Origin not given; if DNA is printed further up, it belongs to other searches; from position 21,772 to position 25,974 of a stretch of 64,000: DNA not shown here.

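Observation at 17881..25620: Eight [F/Y/H]-S-[R/K]-R linkers sit between the modules of the giant protein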

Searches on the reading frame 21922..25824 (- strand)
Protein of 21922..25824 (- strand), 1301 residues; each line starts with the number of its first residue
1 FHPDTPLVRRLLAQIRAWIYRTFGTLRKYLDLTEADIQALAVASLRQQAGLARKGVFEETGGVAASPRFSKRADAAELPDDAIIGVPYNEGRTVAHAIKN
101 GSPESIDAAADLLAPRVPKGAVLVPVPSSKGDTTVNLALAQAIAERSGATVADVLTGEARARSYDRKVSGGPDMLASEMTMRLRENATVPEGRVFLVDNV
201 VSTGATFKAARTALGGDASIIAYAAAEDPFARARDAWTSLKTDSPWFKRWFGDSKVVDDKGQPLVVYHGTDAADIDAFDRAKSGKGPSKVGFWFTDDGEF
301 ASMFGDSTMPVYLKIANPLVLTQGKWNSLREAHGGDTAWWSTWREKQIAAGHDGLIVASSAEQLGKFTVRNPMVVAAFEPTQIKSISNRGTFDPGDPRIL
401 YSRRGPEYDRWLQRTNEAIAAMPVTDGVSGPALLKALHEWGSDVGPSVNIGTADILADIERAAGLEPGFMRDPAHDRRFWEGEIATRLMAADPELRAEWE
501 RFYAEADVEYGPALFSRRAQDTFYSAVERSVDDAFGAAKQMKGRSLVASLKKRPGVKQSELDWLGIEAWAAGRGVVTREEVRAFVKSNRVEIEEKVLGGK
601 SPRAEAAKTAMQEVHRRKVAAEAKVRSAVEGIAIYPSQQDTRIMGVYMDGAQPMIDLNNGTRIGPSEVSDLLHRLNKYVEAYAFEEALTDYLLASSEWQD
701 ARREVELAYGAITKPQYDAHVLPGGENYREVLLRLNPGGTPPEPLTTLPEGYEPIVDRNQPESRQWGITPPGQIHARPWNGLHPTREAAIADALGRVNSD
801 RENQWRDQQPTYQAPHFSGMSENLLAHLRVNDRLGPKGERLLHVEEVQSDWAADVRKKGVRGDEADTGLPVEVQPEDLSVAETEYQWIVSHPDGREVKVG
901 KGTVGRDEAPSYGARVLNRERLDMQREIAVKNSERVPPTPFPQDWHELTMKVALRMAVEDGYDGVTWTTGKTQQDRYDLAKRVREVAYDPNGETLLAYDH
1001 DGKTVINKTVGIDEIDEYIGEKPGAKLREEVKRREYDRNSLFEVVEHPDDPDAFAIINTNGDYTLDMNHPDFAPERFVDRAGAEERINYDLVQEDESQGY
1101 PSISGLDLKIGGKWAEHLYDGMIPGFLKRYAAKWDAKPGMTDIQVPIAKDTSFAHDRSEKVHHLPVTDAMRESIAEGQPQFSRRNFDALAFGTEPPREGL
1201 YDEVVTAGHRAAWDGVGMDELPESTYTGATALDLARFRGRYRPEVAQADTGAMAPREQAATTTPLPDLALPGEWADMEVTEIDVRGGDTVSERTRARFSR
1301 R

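Call 6: search_protein_families(library=pfam, proteins=[window:21922-25824:-], max_evalue=0.01)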
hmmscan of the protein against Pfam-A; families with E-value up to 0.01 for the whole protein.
window:21922-25824:- (1301 aa): 1 family
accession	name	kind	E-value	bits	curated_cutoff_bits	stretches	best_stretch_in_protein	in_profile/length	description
PF18760.7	ART-PolyVal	-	4.9e-23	82.9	31.2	1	258-388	1-135/140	ADP-Ribosyltransferase in polyvalent proteins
